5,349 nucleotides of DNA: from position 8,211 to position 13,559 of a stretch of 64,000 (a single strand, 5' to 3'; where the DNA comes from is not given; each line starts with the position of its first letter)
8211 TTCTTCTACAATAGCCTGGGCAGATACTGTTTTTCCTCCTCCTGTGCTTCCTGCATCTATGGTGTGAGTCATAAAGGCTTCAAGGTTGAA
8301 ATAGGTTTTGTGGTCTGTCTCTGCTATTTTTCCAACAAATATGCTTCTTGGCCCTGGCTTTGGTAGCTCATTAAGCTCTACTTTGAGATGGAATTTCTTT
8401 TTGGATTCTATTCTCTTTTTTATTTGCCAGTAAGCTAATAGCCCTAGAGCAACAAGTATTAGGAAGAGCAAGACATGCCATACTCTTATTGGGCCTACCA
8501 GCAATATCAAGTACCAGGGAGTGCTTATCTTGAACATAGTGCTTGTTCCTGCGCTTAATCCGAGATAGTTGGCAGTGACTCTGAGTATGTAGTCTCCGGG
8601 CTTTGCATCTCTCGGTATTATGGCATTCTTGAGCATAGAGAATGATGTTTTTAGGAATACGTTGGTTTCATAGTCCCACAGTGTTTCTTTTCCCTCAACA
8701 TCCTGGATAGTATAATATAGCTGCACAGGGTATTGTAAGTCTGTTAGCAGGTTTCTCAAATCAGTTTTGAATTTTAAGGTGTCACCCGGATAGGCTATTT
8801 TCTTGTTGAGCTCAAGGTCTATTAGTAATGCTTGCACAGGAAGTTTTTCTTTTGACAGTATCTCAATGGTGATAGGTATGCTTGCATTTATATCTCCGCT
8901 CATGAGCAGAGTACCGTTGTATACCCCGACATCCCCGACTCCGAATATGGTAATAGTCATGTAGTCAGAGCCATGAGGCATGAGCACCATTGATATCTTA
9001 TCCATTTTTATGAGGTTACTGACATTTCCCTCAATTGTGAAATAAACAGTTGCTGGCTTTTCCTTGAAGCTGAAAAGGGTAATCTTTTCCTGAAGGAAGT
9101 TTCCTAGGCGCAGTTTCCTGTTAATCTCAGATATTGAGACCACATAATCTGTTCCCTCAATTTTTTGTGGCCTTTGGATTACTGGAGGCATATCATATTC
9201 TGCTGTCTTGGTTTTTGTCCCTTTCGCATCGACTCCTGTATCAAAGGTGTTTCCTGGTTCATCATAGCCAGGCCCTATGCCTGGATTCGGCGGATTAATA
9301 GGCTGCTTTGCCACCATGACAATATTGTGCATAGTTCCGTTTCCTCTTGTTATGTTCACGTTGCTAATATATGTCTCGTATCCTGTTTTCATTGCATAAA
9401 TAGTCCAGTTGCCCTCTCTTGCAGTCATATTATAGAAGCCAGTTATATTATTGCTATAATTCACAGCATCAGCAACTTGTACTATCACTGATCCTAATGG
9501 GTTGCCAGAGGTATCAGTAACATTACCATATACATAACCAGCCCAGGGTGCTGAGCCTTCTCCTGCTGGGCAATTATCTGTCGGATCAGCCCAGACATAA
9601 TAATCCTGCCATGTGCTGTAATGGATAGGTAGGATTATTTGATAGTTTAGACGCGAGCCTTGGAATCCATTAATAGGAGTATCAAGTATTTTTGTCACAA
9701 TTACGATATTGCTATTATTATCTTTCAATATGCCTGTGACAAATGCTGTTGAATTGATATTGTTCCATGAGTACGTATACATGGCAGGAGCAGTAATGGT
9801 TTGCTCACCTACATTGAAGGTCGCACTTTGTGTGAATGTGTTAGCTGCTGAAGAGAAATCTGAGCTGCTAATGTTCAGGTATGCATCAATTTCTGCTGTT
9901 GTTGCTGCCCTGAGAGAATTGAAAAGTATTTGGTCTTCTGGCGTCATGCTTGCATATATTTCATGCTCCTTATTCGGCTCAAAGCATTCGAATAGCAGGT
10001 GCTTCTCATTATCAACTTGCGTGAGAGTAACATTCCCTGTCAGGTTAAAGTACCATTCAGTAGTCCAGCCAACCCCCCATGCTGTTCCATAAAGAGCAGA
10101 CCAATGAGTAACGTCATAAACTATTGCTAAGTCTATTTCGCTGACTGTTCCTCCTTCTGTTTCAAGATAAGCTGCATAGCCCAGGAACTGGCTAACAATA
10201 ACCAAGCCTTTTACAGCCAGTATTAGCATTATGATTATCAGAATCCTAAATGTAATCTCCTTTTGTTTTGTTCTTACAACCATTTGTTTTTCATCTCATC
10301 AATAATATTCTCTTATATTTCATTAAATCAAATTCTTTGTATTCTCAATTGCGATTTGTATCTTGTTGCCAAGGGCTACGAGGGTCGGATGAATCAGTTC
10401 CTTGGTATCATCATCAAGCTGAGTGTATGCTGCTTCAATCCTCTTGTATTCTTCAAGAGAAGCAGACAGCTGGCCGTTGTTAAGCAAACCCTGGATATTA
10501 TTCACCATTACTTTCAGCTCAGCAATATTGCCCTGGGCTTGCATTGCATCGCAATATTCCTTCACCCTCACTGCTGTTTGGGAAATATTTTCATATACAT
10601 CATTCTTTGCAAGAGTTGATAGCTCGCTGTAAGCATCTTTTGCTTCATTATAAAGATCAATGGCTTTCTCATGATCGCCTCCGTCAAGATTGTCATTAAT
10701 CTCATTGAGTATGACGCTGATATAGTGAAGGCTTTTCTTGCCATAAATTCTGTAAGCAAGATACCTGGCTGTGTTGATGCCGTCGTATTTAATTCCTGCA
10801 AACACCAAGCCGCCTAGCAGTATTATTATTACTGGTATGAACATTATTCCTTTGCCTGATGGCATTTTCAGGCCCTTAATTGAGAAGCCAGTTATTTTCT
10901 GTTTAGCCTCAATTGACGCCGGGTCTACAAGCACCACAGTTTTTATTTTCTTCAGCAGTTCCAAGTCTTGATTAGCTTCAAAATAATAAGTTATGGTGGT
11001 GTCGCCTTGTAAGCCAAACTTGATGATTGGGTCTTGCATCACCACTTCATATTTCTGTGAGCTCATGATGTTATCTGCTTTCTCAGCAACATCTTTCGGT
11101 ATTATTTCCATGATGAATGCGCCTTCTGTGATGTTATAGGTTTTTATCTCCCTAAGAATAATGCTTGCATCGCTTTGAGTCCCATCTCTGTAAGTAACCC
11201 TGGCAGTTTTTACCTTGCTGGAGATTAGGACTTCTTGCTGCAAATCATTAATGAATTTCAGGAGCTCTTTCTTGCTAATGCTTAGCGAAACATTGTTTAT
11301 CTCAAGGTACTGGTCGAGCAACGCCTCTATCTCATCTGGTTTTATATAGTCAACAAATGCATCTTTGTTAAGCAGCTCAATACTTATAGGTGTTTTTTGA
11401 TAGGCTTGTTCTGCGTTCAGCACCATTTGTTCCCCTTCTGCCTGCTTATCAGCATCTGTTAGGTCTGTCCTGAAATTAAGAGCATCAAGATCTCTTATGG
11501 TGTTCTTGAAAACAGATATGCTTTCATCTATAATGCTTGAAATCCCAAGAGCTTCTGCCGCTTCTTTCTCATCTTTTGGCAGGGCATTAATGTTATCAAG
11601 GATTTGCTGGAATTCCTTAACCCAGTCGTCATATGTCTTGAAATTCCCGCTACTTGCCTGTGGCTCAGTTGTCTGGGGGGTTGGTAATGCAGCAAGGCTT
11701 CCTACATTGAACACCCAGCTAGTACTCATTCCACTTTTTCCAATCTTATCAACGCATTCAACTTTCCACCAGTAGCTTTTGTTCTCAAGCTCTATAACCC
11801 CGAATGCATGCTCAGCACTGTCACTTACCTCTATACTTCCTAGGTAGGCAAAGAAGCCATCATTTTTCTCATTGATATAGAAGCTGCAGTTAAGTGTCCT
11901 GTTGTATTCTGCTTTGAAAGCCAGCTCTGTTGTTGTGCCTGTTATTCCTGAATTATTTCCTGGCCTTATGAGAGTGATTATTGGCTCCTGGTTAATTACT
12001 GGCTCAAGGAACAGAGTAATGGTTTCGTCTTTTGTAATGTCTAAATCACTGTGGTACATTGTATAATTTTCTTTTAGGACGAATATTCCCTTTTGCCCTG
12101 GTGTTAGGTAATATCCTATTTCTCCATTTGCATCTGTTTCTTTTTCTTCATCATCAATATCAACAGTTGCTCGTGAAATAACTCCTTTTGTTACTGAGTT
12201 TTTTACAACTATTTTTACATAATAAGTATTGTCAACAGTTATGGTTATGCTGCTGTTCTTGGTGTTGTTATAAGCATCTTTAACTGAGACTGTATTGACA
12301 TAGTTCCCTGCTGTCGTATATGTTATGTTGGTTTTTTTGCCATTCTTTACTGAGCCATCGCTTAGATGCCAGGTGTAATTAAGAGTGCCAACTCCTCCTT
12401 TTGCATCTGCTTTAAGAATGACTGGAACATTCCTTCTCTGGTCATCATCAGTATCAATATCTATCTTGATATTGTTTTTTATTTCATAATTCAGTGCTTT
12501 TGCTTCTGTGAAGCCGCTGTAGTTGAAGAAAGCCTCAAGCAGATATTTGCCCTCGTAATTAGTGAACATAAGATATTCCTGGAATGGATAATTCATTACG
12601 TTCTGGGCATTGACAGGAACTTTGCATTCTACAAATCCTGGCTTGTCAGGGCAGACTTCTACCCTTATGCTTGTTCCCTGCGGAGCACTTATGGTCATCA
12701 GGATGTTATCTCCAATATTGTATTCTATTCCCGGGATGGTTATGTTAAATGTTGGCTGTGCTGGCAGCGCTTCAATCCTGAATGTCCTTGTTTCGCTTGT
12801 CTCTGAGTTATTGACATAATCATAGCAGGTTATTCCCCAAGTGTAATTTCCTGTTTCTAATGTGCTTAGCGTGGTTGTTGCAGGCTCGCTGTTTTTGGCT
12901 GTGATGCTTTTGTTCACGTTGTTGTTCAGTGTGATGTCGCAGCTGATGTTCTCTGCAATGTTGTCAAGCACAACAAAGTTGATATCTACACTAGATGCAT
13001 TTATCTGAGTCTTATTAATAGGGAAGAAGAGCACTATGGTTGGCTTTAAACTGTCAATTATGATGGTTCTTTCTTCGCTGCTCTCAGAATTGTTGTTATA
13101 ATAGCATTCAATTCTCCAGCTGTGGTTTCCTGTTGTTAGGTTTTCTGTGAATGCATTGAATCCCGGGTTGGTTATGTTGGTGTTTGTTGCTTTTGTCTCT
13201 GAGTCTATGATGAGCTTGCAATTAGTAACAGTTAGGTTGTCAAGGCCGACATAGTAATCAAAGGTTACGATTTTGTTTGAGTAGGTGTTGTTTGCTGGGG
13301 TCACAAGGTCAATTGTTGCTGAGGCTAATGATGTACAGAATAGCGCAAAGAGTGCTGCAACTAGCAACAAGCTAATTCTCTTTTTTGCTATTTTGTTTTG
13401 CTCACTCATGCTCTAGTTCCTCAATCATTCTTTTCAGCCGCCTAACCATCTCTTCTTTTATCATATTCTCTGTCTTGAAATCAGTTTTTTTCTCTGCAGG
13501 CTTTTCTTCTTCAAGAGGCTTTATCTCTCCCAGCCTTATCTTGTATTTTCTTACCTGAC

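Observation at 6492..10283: Unusual fusion: ~600-aa extracellular Ig/CarboxypepD_reg domain fused to a HerA-type ATPase across a single TM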

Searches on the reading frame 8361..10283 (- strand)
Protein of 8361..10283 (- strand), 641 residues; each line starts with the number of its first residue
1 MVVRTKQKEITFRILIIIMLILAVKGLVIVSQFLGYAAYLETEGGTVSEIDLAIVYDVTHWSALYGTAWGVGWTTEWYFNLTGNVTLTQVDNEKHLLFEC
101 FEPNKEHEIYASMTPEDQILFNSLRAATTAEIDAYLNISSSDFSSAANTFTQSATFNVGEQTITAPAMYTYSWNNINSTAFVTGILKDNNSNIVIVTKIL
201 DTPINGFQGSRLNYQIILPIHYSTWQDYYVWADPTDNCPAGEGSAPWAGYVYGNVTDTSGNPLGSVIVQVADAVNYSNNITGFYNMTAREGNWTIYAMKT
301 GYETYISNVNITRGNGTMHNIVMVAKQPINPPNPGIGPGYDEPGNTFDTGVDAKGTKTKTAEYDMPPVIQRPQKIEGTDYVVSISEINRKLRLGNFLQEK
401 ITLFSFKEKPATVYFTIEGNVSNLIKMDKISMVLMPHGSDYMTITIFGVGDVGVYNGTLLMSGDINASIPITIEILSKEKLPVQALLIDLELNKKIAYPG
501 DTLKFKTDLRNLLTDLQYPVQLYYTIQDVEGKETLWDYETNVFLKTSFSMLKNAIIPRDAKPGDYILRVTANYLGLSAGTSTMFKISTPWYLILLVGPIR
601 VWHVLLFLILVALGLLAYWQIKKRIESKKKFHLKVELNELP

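Call 35: predict_structure(alignment_id=A3)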
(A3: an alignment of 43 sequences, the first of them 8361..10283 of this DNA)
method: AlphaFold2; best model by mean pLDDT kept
length: 641 residues; sequences in the alignment: 43
mean_pLDDT: 78.1   pTM: 0.36
mean pLDDT of the five models: 78.1, 76.4, 72.9, 72.4, 72.4
residues with pLDDT >= 90: 165; 70-90: 330; 50-70: 73; < 50: 73
segments of 3 or more residues with pLDDT < 50: 34-39, 240-244, 330-377, 480-482, 631-636, 639-641
pLDDT, mean of each block of 10 residues (from residue 1): 69 86 80 51 53 62 89 79 75 87 85 92 92 87 86 90 93 73 94 94 77 91 85 75 63 92 92 88 91 92 91 90 76 37 36 37 32 45 78 84 82 91 90 86 88 89 86 77 68 86 87 74 86 81 80 85 86 76 83 66 82 86 69 47 49
secondary structure, 60 per line:
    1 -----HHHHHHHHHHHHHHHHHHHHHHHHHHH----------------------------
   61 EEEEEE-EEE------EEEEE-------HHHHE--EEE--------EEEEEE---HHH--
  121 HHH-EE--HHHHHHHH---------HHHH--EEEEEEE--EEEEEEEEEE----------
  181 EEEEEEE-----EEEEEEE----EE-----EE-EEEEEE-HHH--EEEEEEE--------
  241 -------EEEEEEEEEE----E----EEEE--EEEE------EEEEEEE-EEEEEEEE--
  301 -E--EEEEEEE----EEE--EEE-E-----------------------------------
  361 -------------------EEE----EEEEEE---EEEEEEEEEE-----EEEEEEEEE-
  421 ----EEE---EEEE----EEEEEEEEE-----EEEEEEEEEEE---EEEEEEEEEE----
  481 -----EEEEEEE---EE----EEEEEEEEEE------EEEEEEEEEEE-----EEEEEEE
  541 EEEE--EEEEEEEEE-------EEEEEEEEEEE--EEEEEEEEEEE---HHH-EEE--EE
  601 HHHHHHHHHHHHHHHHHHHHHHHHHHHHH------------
elements in order: H6-32 E61-66 E68-70 E77-81 H89-92 E96-98 E107-112 H129-136 H146-149 E152-158 E161-170 E181-187 E193-199 E214-219 E226-232 E248-257 E267-270 E273-276 E283-289 E291-298 E305-311 E316-318 E321-323 E380-382 E387-392 E396-405 E411-419 E425-427 E431-434 E439-447 E453-463 E467-476 E486-492 E502-511 E518-528 E534-544 E547-555 E563-573 E576-586 E594-596 H601-629

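Call 39: fold_search(model_id=the predicted structure, library=pdb)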
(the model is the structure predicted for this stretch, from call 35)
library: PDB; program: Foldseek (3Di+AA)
matches with E <= 10: 1965; with E <= 0.001: 930
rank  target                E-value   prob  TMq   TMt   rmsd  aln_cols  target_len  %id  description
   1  9ijj_C                1.6e-11  1.00  0.15  0.10  36.3       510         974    9  In situ structure of the central apparatus in mouse sperm axoneme. (released 2025-06-04)
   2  7sqc_O0               7.2e-11  1.00  0.14  0.08  36.5       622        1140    7  Ciliary C1 central pair apparatus isolated from Chlamydomonas reinhardtii (released 2022-04-13)
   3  7sqc_2B               1.6e-10  1.00  0.14  0.12  39.4       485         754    9  Ciliary C1 central pair apparatus isolated from Chlamydomonas reinhardtii (released 2022-04-13)
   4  8jmw_A                1.8e-10  1.00  0.15  0.18  18.3       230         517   13  Fibril form of serine peptidase Vpr (released 2023-12-06)
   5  7sqc_F1               2.3e-10  1.00  0.13  0.17  36.4       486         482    6  Ciliary C1 central pair apparatus isolated from Chlamydomonas reinhardtii (released 2022-04-13)
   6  7sqc_T2               3.9e-10  1.00  0.14  0.16  35.0       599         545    8  Ciliary C1 central pair apparatus isolated from Chlamydomonas reinhardtii (released 2022-04-13)
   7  4kkq_A                4.3e-10  1.00  0.16  0.41  12.5       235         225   13  Crystal structure of Vibrio cholerae RbmA (crystal form 1) (released 2013-05-22)
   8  4be6_A                4.6e-10  1.00  0.16  0.40  12.4       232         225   11  V. cholera biofilm scaffolding protein RbmA (released 2013-12-18)
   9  4kkp_B                5.9e-10  1.00  0.16  0.39  12.3       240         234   12  Crystal structure of Vibrio cholerae RbmA (crystal form 2) (released 2013-05-22)
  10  7som_D                5.9e-10  1.00  0.14  0.07  36.8       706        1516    8  Ciliary C2 central pair apparatus isolated from Chlamydomonas reinhardtii (released 2022-04-13)
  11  7sqc_T1               1.0e-09  1.00  0.14  0.15  36.1       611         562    7  Ciliary C1 central pair apparatus isolated from Chlamydomonas reinhardtii (released 2022-04-13)
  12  7sqc_T0               1.2e-09  1.00  0.14  0.16  36.0       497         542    9  Ciliary C1 central pair apparatus isolated from Chlamydomonas reinhardtii (released 2022-04-13)
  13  7sqc_F0               1.6e-09  1.00  0.14  0.27  28.1       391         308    6  Ciliary C1 central pair apparatus isolated from Chlamydomonas reinhardtii (released 2022-04-13)
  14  4kkp_A                1.8e-09  1.00  0.16  0.38  12.4       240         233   12  Crystal structure of Vibrio cholerae RbmA (crystal form 2) (released 2013-05-22)
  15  4be5_A                2.5e-09  1.00  0.16  0.40  12.2       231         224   11  V. cholera biofilm scaffolding protein RbmA (released 2013-12-18)
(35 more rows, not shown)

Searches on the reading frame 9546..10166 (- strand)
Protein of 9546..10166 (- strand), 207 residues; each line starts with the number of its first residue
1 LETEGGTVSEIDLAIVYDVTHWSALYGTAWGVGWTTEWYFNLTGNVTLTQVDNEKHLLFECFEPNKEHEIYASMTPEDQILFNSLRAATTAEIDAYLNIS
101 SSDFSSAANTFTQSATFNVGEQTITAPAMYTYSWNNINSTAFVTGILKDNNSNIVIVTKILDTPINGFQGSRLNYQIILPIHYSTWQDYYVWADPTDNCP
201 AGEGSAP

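Call 82: search_solved_structures(query=A7, max_evalue=10)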
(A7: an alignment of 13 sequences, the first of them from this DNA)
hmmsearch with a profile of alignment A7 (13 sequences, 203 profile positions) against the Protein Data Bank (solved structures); distinct sequences matched with E-value up to 10: 3.
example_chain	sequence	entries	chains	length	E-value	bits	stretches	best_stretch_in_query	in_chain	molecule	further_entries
5yyu_A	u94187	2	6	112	1.2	11.7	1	112-149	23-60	Single-stranded DNA-binding protein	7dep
7d8j_A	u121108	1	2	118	1.3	11.6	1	112-149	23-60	Single-stranded DNA-binding protein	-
5xyi_E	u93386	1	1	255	2.2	10.9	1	109-166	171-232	40S ribosomal protein S4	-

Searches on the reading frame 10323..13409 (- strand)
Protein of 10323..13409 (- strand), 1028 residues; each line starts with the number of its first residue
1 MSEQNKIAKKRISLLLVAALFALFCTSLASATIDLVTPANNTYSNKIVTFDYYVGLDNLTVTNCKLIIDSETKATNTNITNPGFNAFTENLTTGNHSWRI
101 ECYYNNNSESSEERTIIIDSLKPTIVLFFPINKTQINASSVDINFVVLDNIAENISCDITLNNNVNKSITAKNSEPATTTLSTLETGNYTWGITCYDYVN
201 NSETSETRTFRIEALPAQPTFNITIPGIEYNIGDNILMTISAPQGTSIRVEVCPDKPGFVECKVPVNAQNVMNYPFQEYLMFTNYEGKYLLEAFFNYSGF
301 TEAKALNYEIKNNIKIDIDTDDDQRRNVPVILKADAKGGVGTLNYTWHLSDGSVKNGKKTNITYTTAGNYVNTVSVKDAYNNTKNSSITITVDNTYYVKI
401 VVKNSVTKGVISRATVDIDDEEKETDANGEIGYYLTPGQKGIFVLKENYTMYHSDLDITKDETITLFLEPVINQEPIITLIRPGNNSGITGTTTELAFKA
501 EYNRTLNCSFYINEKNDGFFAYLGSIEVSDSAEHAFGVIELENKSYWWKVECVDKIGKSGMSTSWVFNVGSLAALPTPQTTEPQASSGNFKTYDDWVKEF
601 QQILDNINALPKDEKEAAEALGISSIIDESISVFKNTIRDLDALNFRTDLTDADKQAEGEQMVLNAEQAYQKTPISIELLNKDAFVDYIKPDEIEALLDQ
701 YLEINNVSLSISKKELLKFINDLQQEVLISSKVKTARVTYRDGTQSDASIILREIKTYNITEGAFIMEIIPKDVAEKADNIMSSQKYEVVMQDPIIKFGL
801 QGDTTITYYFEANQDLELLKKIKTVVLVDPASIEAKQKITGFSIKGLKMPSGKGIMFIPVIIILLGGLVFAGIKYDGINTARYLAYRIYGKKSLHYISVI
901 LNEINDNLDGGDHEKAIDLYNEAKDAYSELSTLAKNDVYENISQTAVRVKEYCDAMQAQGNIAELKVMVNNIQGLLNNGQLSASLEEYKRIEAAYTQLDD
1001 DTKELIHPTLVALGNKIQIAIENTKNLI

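Call 5: search_protein_families(library=pfam, proteins=[window:10323-13409:-], max_evalue=0.01)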
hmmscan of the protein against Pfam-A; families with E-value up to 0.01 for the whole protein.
window:10323-13409:- (1028 aa): 4 families
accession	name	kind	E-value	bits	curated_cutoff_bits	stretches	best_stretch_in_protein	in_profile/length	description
PF18911.6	PKD_4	-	6.2e-09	36.2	27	1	322-392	14-85/85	PKD domain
PF22352.2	K319L-like_PKD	-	4.7e-07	30.2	27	1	341-392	27-84/84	K319L-like, PKD domain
PF00801.26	PKD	-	6.6e-06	26.5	23.5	1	342-386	29-75/80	PKD domain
PF19077.6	Big_13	-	0.0015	19.4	27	0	153-212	39-100/102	Bacterial Ig-like domain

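Call 6: search_protein_families(library=ncbifam, proteins=[window:10323-13409:-], max_evalue=0.01)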
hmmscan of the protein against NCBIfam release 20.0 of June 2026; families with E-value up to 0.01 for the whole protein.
window:10323-13409:- (1028 aa): 0 families

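Call 85: search_protein_families(library=padloc, proteins=[window:10323-13409:-], max_evalue=0.01)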
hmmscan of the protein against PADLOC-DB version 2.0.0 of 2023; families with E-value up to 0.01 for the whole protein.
window:10323-13409:- (1028 aa): 0 families

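Call 86: search_protein_families(library=phrogs, proteins=[window:10323-13409:-], max_evalue=0.001)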
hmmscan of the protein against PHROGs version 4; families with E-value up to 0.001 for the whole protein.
window:10323-13409:- (1028 aa): 0 families

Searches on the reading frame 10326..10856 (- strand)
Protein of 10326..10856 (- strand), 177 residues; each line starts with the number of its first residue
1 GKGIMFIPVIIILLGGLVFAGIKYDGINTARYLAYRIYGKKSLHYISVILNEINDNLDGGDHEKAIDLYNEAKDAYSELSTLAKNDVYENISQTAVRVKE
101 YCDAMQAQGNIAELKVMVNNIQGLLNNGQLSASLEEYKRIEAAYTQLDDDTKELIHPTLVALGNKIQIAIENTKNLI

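Call 64: search_protein_families(library=pfam, proteins=[window:10326-10856:-], max_evalue=1)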
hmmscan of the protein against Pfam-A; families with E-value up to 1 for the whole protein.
seq(177 aa): 9 families
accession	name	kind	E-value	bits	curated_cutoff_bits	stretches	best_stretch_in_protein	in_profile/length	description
PF13424.12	TPR_12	-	0.0091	16.6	30.1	2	60-78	17-35/77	Tetratricopeptide repeat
PF18110.6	BRCC36_C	-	0.02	15.4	23.1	1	68-106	12-50/81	BRCC36 C-terminal helical domain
PF14276.11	DUF4363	-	0.038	14.4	27.5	1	46-131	14-103/107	Domain of unknown function (DUF4363)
PF22360.1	SbsC_spectrin-like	-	0.041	15.1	26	1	47-81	7-41/62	SbsC,spectrin-like repeat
PF24760.1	TPR_IF140_C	-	0.042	14.7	27.4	1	61-133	20-93/124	IF140 C-terminal TPR domain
PF14938.12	SNAP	-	0.063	13.2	25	1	59-119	128-189/282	Soluble NSF attachment protein, SNAP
PF23856.1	DUF7219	-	0.11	12.6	27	1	112-154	13-54/61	Family of unknown function (DUF7219)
PF13432.12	TPR_16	-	0.13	13.2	32.7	0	57-77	42-62/65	Tetratricopeptide repeat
PF13376.11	OmdA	-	0.15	12.5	25.6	1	61-93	7-39/60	Bacteriocin-protection, YdeI or OmpD-Associated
